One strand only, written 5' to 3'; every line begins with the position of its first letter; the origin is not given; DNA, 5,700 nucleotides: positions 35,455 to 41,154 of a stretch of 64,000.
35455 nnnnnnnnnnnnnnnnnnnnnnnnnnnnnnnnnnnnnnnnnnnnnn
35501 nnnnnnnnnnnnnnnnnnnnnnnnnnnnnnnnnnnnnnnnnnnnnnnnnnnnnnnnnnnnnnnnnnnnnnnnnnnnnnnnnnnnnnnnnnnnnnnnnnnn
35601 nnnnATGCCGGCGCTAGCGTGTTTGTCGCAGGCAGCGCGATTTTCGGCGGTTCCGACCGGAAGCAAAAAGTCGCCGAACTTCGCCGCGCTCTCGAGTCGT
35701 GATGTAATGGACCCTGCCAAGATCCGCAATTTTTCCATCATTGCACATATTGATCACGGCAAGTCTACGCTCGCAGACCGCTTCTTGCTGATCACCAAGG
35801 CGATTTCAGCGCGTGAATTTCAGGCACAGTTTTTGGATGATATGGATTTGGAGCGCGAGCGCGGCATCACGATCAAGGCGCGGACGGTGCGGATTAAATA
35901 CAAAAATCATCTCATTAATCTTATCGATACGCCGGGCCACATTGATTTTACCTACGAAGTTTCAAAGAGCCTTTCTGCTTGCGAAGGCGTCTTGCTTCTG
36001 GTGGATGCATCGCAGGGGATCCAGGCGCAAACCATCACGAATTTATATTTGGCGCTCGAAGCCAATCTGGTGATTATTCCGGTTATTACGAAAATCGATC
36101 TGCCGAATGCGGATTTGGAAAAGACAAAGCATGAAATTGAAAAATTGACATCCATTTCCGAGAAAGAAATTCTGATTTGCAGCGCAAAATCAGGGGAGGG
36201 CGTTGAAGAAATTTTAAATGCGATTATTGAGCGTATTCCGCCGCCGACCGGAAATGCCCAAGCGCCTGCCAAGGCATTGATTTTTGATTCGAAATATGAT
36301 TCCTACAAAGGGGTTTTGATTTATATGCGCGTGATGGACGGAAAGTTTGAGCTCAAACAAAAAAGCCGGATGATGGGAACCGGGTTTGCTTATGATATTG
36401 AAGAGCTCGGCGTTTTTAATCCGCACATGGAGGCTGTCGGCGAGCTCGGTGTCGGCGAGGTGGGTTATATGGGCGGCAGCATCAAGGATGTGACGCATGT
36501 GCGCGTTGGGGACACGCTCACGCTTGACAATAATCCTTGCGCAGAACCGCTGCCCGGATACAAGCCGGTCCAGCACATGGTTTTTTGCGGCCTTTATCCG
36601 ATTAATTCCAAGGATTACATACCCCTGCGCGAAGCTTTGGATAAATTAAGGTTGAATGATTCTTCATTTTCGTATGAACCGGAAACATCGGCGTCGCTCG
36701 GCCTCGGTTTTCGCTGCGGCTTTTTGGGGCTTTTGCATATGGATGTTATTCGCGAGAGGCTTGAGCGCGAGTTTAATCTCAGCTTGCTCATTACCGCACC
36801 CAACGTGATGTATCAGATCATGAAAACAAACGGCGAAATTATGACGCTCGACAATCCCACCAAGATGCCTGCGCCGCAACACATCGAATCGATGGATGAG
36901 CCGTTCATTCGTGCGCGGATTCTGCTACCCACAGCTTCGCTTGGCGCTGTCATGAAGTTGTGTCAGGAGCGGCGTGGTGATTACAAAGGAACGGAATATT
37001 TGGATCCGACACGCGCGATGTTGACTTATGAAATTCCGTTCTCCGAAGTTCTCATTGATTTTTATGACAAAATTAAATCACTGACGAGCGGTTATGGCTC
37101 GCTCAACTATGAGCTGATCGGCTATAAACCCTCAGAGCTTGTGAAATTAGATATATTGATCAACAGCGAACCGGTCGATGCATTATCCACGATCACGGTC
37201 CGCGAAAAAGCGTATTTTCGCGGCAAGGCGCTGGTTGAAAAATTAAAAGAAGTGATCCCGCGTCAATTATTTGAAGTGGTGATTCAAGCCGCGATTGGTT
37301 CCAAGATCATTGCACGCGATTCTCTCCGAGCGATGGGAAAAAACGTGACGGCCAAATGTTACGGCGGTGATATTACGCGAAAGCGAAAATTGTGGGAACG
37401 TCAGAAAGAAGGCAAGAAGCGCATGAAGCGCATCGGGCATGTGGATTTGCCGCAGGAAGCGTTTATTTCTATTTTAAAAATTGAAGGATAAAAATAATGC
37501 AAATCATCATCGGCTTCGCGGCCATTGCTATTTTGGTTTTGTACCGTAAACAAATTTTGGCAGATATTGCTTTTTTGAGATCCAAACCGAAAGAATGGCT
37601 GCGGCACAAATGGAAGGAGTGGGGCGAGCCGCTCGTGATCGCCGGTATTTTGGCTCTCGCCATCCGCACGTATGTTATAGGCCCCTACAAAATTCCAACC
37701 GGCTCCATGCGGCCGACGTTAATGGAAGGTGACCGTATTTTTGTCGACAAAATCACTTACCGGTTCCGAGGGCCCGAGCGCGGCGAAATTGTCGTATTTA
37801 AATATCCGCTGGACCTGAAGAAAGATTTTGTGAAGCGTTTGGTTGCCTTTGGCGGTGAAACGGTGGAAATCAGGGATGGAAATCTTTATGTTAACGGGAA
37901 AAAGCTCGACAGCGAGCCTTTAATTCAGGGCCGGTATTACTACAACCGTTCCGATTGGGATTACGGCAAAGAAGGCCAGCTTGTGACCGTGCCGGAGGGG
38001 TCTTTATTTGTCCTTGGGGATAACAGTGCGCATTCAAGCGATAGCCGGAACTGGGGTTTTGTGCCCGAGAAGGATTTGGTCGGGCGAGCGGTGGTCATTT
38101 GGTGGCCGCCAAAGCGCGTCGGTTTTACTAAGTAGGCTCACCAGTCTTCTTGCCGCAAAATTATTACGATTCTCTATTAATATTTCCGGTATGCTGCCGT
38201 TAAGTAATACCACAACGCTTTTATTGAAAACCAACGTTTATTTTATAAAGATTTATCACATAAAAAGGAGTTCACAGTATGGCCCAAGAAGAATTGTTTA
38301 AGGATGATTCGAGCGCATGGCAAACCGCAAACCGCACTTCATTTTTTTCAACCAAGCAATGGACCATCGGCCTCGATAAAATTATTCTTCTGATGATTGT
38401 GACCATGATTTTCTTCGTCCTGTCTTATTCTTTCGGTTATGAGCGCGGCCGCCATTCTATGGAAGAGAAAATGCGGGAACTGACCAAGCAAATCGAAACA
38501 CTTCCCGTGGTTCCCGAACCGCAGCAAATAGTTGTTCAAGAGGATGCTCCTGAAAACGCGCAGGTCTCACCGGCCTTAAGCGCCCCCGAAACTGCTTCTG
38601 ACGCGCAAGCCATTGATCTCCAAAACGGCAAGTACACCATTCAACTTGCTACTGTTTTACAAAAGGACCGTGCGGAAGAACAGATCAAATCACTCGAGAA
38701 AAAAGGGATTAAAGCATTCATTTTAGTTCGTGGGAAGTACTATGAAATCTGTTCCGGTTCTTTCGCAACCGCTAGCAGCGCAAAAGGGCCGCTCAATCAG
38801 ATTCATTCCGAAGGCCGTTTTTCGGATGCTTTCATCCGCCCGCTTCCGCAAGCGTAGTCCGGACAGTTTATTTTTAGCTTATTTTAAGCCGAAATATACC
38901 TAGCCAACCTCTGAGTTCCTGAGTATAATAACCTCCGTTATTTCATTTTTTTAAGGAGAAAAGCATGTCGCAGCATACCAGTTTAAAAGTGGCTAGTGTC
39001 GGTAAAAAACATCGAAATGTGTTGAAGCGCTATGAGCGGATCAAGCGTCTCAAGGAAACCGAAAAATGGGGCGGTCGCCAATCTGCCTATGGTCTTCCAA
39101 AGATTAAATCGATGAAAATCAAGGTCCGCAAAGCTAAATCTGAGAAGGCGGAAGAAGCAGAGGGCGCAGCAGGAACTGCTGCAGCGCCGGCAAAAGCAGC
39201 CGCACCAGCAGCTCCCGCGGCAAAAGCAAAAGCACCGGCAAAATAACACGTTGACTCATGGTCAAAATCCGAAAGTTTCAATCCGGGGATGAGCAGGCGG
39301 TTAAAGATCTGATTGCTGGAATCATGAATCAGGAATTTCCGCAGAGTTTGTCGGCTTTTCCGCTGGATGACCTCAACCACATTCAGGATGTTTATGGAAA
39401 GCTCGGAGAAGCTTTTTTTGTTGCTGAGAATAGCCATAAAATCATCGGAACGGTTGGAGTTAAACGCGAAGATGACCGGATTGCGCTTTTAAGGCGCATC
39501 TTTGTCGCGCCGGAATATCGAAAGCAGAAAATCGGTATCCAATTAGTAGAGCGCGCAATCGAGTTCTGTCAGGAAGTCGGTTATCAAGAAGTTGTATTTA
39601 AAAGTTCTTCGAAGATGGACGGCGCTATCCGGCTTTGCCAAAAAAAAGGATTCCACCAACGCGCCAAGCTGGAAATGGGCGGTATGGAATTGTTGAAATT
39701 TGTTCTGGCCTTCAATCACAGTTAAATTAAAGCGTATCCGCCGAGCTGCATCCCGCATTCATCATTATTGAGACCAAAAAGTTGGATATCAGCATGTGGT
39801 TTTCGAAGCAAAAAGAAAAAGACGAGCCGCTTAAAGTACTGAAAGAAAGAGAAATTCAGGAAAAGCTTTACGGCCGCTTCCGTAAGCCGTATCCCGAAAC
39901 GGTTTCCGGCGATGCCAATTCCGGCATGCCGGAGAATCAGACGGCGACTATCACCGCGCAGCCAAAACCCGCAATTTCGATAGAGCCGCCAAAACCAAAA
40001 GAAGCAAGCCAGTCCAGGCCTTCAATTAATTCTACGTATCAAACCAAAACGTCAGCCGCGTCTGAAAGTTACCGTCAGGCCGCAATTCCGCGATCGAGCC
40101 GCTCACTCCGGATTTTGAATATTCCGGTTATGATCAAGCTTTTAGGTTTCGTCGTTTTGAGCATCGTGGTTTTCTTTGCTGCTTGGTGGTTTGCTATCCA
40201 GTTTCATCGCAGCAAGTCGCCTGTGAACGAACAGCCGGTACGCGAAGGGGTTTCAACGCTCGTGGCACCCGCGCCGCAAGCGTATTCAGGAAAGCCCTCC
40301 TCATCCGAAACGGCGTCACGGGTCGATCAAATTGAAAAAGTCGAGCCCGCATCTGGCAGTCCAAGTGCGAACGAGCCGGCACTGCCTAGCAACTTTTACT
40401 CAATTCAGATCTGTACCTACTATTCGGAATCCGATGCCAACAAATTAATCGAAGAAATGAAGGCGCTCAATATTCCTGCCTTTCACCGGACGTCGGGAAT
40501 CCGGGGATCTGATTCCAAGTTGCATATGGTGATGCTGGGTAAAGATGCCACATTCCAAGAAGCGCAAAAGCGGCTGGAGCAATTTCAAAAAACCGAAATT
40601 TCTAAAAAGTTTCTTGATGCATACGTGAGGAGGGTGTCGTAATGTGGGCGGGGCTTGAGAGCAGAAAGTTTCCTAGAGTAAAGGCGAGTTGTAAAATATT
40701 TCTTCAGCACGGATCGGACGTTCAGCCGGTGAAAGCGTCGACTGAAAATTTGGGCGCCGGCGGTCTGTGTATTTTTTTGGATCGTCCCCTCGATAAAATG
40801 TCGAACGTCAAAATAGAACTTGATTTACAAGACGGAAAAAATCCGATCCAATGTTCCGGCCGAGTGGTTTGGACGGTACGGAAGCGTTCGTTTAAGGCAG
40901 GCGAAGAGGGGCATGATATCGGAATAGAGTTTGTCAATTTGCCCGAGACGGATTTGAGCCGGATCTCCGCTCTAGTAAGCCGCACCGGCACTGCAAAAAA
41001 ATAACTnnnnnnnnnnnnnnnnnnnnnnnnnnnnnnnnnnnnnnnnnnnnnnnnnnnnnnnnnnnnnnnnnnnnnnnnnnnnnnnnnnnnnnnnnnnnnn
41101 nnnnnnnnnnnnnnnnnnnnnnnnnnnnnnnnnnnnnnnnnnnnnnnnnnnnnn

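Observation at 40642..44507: Cyclic-nucleotide effector island: PilZ-YajQ-PilZ followed by a cNMP-binding patatin phospholipase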

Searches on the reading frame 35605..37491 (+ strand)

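Call 16: search_protein_families(library=pfam, proteins=[window:35605-37491:+], max_evalue=0.001)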
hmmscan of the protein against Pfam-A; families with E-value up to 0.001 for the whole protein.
window:35605-37491:+ (628 aa): 7 families
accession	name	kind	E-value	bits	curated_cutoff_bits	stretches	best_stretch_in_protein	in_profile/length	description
PF00009.33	GTP_EFTU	-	4e-55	186.8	26.5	1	39-213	2-188/188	Elongation factor Tu GTP binding domain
PF06421.17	LepA_C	-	1.5e-47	160.5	29.7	1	519-625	1-107/107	GTP-binding protein LepA C-terminus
PF00679.30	EFG_C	-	7e-19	68.1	27.9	1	432-516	4-87/89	Elongation factor G C-terminus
PF03144.31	GTP_EFTU_D2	-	1e-06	29.5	30.3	1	236-306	1-73/73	Elongation factor Tu domain 2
PF01926.29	MMR_HSR1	-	2.2e-05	24.9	21.9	1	80-147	24-99/113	50S ribosome-binding GTPase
PF00071.28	Ras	-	5.1e-05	23.4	21.6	1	87-211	33-160/162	Ras family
PF02421.24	FeoB_N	-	0.00058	19.8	27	0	87-207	32-156/156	Ferrous iron transport protein B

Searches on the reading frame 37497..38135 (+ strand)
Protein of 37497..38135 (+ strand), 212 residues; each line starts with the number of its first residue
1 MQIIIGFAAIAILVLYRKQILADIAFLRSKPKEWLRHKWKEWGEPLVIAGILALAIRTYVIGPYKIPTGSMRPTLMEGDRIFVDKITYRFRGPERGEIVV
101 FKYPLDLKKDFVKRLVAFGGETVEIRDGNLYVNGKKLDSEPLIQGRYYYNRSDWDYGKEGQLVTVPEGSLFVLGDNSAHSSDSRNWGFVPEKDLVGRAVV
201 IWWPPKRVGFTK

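Call 16: search_protein_families(library=pfam, proteins=[window:37497-38135:+], max_evalue=0.001)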
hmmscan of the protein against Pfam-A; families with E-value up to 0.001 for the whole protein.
window:37497-38135:+ (212 aa): 1 family
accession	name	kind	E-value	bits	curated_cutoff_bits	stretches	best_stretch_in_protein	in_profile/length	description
PF10502.14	Peptidase_S26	-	1.3e-53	181.8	22.9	1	39-203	1-168/168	Signal peptidase, peptidase S26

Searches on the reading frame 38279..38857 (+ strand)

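Call 3: search_protein_families(library=pfam, proteins=[window:38279-38857:+], max_evalue=0.01)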
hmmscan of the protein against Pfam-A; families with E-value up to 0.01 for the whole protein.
window:38279-38857:+ (192 aa): 1 family
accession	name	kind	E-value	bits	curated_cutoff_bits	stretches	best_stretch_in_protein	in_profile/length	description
PF05036.18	SPOR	-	6.4e-08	33.3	21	1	116-187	2-75/76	SPOR domain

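Call 4: search_protein_families(library=ncbifam, proteins=[window:38279-38857:+], max_evalue=0.01)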
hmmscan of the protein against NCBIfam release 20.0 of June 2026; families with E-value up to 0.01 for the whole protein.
window:38279-38857:+ (192 aa): 1 family
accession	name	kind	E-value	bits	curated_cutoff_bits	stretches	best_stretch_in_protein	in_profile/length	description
NF007953.1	PRK10672.1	equivalog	0.0021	17.7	201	1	87-176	257-349/362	endolytic peptidoglycan transglycosylase RlpA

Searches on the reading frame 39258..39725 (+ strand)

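Call 3: search_protein_families(library=pfam, proteins=[window:39258-39725:+], max_evalue=0.01)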
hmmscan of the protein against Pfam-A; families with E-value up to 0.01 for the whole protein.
window:39258-39725:+ (155 aa): 6 families
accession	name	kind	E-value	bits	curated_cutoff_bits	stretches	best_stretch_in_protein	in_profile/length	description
PF13508.13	Acetyltransf_7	-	8.2e-15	55.4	27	1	51-133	3-83/84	Acetyltransferase (GNAT) domain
PF00583.31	Acetyltransf_1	-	8.5e-15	55.5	20.7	1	41-132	23-116/116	Acetyltransferase (GNAT) family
PF13673.13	Acetyltransf_10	-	2.3e-11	44.2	23.6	1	51-135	31-110/128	Acetyltransferase (GNAT) domain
PF13302.13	Acetyltransf_3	-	0.00032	21.8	25.4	1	51-133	54-138/138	Acetyltransferase (GNAT) domain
PF14542.12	Acetyltransf_CG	-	0.00088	19.8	30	1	55-110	4-59/80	GCN5-related N-acetyl-transferase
PF13527.13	Acetyltransf_9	-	0.0015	18.9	25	0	3-109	1-106/127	Acetyltransferase (GNAT) domain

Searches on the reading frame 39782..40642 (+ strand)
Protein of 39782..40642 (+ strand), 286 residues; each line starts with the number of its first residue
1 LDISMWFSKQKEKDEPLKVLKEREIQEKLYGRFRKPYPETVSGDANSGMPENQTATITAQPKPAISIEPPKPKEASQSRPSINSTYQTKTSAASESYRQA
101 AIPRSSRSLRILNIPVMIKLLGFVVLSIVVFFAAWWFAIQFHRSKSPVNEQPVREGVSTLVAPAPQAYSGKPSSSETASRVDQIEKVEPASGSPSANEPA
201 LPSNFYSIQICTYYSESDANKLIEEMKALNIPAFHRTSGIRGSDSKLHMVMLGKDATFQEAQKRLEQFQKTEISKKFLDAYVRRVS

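Call 3: search_protein_families(library=pfam, proteins=[window:39782-40642:+], max_evalue=0.01)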
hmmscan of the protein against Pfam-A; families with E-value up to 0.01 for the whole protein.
window:39782-40642:+ (286 aa): 1 family
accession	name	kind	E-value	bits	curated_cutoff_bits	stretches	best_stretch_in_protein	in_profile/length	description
PF05036.18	SPOR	-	2.6e-06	28.1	21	1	203-274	2-71/76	SPOR domain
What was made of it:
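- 39782..40642 (+): SPOR-domain membrane protein. Its stop overlaps the PilZ1 start (GTAATG), so it is context and the likely first gene of the PilZ1-YajQ unit. Pfam SPOR 28.1 bits (call 3).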

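Call 4: search_protein_families(library=ncbifam, proteins=[window:39782-40642:+], max_evalue=0.01)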
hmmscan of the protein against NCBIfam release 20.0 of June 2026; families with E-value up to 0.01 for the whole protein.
window:39782-40642:+ (286 aa): 0 families

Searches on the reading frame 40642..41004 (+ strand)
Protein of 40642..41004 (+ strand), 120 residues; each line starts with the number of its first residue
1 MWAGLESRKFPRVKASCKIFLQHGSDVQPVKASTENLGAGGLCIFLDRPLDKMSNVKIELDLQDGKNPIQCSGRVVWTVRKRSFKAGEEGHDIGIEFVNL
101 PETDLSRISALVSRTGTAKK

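Call 3: search_protein_families(library=pfam, proteins=[window:40642-41004:+], max_evalue=0.01)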
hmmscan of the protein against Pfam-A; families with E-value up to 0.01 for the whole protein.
window:40642-41004:+ (120 aa): 1 family
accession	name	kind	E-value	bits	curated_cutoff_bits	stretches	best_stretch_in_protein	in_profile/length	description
PF07238.19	PilZ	-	3.9e-15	56.5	22.5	1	7-112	2-100/102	PilZ domain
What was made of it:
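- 40642..41004 (+): PilZ1: stand-alone PilZ-domain protein (120 aa). RxxxR is present (R8-K-F-P-R12). The second motif is N-L-G-A-G-G, with Gly replacing Ser. Pfam PilZ 56.5 bits (call 3).
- Checked: PilZ1, 40642-41004: Pfam PilZ 56.5 bits (cut-off 22.5) (call 3).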

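Call 4: search_protein_families(library=ncbifam, proteins=[window:40642-41004:+], max_evalue=0.01)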
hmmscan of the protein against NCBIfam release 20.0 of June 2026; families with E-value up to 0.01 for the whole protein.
window:40642-41004:+ (120 aa): 1 family
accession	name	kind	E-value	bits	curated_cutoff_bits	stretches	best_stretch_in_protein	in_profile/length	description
TIGR02266.1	gmx_TIGR02266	paralog_domain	3.7e-10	39.9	68.7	1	23-112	10-95/96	TIGR02266 family protein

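Call 78: search_protein_families(library=padloc, proteins=[window:40642-41004:+], max_evalue=0.01)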
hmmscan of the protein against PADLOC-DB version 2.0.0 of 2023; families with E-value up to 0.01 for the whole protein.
window:40642-41004:+ (120 aa): 0 families
